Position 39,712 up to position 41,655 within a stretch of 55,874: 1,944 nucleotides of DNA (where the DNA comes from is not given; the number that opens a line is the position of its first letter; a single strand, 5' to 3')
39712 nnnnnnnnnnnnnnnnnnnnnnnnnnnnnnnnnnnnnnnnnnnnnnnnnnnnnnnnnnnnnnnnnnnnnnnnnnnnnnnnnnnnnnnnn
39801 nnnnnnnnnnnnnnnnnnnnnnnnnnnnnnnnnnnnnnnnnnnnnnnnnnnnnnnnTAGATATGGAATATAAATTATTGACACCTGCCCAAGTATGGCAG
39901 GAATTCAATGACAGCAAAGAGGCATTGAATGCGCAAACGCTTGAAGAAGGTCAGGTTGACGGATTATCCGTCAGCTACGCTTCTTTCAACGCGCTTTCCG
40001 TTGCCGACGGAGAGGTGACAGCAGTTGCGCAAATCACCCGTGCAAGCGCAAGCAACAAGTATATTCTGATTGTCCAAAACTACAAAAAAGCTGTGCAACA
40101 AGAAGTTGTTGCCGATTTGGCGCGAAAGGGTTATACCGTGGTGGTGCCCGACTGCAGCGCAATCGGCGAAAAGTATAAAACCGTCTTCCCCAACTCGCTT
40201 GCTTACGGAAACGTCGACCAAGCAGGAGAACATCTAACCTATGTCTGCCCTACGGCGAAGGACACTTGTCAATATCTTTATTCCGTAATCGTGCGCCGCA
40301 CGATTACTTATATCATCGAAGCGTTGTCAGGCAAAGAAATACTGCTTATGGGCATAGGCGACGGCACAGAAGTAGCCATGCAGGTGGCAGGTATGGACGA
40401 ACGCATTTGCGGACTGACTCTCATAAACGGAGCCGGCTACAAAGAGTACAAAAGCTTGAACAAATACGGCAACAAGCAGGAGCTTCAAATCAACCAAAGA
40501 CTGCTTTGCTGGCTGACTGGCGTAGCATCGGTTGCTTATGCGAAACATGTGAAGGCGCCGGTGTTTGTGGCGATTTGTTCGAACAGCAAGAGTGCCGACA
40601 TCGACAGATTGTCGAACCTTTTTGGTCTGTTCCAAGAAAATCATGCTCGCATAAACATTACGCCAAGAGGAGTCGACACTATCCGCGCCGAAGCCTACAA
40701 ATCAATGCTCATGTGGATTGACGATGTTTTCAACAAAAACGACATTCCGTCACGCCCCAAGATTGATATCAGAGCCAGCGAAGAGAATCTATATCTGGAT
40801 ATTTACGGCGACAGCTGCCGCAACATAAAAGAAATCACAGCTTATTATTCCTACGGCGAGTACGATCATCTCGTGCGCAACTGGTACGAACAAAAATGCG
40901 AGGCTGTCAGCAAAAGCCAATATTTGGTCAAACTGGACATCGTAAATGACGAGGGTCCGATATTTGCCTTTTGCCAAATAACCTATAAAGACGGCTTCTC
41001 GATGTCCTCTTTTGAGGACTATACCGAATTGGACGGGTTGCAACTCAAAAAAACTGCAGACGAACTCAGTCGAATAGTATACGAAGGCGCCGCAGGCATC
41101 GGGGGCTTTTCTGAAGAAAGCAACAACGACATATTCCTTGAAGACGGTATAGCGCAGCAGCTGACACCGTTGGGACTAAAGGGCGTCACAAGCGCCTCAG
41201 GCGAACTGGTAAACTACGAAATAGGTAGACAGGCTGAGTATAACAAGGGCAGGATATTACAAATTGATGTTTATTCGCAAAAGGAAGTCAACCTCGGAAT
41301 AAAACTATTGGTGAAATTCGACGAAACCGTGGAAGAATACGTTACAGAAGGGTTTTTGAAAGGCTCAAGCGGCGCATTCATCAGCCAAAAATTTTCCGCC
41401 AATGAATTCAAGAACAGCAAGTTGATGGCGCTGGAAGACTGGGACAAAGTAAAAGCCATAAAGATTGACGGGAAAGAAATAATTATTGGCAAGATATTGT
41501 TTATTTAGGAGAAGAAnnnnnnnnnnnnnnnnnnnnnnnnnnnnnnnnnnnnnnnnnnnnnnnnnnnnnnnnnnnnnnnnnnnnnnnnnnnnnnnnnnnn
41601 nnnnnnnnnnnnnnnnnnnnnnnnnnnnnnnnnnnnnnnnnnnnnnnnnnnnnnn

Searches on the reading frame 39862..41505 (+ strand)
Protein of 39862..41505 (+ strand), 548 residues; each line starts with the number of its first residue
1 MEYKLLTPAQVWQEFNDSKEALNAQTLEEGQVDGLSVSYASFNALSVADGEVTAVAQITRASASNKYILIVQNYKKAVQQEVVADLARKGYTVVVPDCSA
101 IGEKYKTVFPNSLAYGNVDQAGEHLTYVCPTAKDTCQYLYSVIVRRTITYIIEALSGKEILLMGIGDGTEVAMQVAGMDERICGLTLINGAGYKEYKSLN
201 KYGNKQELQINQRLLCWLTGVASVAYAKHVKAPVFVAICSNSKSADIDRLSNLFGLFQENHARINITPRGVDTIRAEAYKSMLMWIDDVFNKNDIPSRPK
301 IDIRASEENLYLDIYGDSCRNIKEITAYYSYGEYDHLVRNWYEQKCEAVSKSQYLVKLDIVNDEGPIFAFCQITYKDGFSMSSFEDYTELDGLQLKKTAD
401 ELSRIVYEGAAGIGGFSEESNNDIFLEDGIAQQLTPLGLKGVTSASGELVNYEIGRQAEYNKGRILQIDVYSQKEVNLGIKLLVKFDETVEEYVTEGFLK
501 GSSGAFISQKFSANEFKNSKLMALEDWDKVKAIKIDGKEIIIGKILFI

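Call 9: search_protein_families(library=pfam, proteins=[window:39862-41505:+], max_evalue=0.01)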
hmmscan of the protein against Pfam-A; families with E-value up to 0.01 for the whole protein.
window:39862-41505:+ (548 aa): 1 family
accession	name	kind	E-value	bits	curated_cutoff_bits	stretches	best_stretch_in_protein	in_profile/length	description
PF06342.18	DUF1057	-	0.0029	17.2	21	0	158-215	104-160/297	Alpha/beta hydrolase of unknown function (DUF1057)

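Call 36: search_protein_families(library=ncbifam, proteins=[window:39862-41505:+], max_evalue=0.01)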
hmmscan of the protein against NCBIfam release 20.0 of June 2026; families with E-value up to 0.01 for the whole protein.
window:39862-41505:+ (548 aa): 0 families

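Call 91: search_solved_structures(query=window:39862-41505:+, max_evalue=0.1)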
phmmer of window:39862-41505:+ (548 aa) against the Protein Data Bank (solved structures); distinct sequences matched with E-value up to 0.1: 0.
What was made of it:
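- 39862..41508 (+): 548-aa protein with no known family. It is co-conserved with the lipoprotein gene in all lineages examined and may be an accessory component; its role is unknown. No Pfam, NCBIfam or PDB match (calls 9, 36, 91).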
